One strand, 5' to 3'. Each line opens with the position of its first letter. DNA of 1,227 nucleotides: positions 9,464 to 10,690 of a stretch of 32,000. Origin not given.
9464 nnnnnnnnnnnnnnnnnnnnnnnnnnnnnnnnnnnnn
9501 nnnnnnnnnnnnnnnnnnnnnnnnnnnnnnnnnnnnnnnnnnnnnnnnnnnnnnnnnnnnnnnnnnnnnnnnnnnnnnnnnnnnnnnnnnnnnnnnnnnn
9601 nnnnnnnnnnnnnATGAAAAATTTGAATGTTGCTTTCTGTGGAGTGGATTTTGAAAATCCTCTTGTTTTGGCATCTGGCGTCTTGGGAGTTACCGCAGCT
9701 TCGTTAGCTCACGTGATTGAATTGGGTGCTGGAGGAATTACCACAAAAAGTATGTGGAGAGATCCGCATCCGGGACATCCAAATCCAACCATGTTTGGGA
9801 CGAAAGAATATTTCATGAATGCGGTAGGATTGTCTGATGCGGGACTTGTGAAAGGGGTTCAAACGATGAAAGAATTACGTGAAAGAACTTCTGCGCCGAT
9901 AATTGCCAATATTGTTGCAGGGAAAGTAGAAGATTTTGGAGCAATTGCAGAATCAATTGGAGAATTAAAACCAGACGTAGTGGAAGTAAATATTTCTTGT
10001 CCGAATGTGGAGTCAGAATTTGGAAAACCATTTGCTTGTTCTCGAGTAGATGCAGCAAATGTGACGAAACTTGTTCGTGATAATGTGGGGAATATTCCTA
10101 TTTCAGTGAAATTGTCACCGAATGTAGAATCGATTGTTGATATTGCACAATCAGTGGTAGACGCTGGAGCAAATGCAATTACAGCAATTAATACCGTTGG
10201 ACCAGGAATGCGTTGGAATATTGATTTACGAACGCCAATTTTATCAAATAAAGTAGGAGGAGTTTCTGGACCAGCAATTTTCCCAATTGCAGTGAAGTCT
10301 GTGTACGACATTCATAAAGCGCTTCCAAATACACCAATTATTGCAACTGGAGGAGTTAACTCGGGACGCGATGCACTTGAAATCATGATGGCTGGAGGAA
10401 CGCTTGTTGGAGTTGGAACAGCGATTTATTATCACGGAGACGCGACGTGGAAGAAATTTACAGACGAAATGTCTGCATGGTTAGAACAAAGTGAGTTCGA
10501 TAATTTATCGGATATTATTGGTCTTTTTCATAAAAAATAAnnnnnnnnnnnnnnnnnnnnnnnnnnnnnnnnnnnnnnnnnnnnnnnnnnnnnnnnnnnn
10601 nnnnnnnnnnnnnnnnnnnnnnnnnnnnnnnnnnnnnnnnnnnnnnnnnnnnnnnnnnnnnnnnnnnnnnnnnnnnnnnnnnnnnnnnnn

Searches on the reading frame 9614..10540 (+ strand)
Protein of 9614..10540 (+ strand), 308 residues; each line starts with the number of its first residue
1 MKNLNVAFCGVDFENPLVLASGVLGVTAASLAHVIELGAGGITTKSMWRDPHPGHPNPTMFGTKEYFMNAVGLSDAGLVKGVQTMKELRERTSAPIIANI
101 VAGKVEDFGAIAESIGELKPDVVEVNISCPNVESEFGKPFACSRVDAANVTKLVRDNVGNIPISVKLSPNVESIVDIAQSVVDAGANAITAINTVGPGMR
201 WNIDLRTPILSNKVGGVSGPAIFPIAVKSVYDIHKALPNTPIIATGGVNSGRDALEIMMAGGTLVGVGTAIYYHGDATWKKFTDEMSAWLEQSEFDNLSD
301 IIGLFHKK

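Call 72: search_protein_families(library=pfam, proteins=[window:9614-10540:+], max_evalue=0.0001)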
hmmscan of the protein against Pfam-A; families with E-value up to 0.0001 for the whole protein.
window:9614-10540:+ (308 aa): 2 families
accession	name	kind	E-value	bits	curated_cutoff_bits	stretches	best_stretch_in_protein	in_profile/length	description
PF01180.27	DHO_dh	-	2.6e-64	217.7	27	1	4-289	2-290/291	Dihydroorotate dehydrogenase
PF01207.24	Dus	-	6.4e-06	25.9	20.4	0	87-190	46-156/311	Dihydrouridine synthase (Dus)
